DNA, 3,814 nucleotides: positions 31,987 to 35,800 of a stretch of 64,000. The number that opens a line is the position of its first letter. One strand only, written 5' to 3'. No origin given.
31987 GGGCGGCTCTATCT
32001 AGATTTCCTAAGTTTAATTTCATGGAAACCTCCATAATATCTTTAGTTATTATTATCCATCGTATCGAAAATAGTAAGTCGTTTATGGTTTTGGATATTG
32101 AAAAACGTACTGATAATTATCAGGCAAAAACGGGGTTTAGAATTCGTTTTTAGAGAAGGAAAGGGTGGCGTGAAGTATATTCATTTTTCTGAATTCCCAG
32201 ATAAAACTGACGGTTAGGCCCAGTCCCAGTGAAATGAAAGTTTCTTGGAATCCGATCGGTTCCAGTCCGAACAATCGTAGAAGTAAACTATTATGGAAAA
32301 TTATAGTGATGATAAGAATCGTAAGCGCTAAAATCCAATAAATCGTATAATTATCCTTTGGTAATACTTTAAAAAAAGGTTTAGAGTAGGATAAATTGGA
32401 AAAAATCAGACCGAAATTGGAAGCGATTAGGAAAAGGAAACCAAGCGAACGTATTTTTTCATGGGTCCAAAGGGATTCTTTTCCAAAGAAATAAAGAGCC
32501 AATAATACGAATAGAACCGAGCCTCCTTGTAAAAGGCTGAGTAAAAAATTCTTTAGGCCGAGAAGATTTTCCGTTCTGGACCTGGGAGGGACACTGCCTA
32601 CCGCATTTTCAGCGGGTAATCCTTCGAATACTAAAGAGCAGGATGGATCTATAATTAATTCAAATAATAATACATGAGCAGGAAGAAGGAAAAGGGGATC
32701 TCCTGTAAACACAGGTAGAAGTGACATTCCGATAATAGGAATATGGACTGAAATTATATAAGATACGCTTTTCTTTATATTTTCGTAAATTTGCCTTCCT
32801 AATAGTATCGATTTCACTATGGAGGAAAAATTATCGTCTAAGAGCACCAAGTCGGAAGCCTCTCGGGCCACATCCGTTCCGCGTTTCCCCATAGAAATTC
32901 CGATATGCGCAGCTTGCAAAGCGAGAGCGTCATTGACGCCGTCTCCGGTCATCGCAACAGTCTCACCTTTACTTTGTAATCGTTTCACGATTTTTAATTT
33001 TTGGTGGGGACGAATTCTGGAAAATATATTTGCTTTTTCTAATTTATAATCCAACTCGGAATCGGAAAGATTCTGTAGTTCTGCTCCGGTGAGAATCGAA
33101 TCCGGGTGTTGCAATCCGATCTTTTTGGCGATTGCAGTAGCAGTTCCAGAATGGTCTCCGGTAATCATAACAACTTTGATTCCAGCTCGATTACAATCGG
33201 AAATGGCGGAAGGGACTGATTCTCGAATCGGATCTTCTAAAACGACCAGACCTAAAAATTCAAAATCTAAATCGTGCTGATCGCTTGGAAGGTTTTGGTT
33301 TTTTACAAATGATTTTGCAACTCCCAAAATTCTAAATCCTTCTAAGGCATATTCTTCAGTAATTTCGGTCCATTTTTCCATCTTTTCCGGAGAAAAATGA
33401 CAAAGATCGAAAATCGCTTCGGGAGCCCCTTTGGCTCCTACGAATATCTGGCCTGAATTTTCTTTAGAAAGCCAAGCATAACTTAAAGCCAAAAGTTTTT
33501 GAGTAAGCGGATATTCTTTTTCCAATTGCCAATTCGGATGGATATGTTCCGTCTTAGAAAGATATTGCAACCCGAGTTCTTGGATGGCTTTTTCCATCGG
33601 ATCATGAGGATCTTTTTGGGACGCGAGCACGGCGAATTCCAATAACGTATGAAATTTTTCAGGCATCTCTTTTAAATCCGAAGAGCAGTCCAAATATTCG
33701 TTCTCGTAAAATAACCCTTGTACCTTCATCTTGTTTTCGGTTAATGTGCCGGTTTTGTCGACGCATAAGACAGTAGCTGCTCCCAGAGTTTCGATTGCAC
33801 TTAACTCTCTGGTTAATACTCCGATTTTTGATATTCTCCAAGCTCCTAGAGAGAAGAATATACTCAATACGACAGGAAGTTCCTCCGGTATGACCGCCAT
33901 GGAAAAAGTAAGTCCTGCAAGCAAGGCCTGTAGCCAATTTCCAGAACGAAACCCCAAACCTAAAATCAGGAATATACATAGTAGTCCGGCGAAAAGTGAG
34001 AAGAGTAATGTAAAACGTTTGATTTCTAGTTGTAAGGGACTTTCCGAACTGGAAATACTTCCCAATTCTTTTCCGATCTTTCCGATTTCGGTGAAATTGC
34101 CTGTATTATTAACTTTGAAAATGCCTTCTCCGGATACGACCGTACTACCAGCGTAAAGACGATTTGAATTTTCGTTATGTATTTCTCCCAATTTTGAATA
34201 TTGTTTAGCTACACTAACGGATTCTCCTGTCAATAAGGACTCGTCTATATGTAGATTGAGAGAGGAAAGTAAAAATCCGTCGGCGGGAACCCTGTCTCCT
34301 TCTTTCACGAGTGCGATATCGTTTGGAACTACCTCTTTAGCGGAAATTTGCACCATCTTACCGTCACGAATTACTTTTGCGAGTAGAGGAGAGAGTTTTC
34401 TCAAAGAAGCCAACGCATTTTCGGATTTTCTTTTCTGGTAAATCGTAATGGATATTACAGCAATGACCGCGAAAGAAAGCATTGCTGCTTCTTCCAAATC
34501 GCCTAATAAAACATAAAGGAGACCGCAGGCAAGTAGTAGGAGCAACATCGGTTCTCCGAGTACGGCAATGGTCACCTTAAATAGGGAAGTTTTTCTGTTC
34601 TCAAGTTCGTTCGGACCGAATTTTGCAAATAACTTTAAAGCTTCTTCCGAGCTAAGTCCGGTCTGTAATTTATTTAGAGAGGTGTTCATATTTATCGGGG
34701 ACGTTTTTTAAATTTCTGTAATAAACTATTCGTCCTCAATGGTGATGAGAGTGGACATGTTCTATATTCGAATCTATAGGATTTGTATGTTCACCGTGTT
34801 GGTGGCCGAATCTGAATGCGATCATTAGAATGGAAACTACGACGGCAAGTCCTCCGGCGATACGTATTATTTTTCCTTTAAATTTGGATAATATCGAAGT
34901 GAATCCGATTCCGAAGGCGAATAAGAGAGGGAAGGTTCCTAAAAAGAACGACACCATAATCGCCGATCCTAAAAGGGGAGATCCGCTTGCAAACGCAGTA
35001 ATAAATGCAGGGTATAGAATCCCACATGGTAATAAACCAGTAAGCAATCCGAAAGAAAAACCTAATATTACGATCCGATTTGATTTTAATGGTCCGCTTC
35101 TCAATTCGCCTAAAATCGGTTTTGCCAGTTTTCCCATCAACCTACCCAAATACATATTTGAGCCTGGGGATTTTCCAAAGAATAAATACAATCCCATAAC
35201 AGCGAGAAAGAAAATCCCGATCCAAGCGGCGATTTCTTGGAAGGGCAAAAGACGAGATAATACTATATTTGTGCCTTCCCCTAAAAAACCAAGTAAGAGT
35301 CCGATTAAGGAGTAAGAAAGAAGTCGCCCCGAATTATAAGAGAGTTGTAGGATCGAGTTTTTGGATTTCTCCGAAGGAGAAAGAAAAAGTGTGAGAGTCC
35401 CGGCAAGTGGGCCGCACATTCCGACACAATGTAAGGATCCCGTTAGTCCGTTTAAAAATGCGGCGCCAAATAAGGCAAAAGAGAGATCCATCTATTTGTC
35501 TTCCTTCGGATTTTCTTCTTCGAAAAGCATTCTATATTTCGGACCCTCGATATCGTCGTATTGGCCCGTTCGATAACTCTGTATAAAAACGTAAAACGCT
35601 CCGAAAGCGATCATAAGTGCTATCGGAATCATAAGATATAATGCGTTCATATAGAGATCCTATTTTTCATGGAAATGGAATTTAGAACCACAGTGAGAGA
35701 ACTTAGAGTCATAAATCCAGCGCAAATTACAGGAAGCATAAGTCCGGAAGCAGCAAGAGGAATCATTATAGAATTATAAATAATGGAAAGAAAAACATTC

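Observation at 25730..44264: Approximately 18-kb microaerobic/dormancy-like island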

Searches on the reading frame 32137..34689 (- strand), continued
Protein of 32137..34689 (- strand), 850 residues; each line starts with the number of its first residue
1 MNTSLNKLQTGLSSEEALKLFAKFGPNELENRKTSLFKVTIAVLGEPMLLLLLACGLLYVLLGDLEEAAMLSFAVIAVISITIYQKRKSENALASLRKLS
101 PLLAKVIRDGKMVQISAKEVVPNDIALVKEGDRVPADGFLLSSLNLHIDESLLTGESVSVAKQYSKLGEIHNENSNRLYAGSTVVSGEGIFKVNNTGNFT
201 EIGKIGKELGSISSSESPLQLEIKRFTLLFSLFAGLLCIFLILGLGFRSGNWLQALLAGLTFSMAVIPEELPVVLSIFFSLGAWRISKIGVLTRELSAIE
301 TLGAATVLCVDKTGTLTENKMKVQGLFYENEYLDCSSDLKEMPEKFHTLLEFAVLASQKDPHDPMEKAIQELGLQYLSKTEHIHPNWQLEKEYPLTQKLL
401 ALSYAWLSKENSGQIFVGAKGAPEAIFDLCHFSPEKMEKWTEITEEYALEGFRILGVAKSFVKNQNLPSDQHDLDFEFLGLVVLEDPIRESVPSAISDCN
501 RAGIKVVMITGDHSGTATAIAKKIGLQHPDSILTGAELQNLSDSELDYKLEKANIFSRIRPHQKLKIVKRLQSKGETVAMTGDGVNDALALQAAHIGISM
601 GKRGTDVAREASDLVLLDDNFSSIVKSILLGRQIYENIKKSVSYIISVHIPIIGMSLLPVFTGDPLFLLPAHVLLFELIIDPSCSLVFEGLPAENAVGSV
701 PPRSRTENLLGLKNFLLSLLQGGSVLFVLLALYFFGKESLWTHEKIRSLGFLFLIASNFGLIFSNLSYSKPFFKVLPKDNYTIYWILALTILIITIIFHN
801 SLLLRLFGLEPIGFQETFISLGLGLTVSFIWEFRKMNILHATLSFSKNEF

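Call 61: find_encoding_contigs(protein=P0016, flank=10000, max_places=1)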
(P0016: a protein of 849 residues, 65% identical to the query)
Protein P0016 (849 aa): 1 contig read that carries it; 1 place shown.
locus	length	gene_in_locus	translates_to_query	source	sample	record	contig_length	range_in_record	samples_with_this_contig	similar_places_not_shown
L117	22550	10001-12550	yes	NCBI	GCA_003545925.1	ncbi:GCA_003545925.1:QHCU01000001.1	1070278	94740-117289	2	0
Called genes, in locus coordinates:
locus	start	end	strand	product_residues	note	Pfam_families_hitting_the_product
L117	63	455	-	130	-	PF07291:MauE (weak)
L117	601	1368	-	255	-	-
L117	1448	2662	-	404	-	PF00072:Response_reg, PF00563:EAL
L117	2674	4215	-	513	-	PF00072:Response_reg, PF00512:HisKA (weak), PF02518:HATPase_c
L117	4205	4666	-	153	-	PF00072:Response_reg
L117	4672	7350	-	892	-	PF00989:PAS (weak), PF00989:PAS (weak), PF08448:PAS_4, PF13426:PAS_9 (weak), PF13185:GAF_2 (weak), PF22922:GAF_NLP, PF00512:HisKA, PF02518:HATPase_c, +3 more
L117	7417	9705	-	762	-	PF00027:cNMP_binding, PF24179:NTE_Ploop, PF01734:Patatin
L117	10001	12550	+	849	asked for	PF00690:Cation_ATPase_N, PF00122:E1-E2_ATPase, PF00702:Hydrolase, PF13246:Cation_ATPase (weak), PF00689:Cation_ATPase_C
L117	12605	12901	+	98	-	PF12840:HTH_20 (weak), PF01022:HTH_5, PF12802:MarR_2 (weak)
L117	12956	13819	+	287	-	PF04116:FA_hydroxylase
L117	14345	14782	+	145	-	-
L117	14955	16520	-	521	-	PF02743:dCache_1 (weak), PF22673:MCP-like_PDC_1 (faint), PF00990:GGDEF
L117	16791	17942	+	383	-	PF12833:HTH_18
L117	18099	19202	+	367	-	PF12833:HTH_18, PF00165:HTH_AraC (weak)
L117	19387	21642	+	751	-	PF07603:Lcl_C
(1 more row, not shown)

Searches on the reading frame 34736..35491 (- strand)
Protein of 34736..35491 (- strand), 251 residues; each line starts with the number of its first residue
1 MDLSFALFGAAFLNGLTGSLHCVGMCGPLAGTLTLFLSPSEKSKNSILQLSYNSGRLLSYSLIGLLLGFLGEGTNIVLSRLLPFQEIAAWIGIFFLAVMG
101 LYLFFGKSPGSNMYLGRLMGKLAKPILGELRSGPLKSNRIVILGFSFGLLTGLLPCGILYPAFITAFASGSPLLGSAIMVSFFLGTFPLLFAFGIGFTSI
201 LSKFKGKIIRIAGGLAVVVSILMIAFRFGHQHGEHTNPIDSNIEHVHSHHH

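Call 3: search_protein_families(library=pfam, proteins=[window:34736-35491:-])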
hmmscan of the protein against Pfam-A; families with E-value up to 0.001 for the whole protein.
window:34736-35491:- (251 aa): 1 family
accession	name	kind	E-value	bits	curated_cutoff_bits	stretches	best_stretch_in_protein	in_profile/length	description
PF13386.12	DsbD_2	-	1.1e-43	149.9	24.9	1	10-221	1-198/199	Cytochrome C biogenesis protein transmembrane region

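Call 22: search_protein_families(library=ncbifam, proteins=[window:34736-35491:-], max_evalue=0.00001)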
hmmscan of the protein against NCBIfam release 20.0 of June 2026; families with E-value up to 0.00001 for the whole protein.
window:34736-35491:- (251 aa): 0 families

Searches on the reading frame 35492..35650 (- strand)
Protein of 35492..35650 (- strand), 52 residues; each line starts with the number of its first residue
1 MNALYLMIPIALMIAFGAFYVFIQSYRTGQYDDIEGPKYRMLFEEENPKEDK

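Call 3: search_protein_families(library=pfam, proteins=[window:35492-35650:-])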
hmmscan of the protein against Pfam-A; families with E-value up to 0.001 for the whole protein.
window:35492-35650:- (52 aa): 1 family
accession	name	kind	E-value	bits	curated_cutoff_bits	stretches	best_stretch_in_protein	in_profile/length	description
PF03597.20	FixS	-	2.5e-17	62.8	23.1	1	2-45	1-44/44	Cytochrome oxidase maturation protein cbb3-type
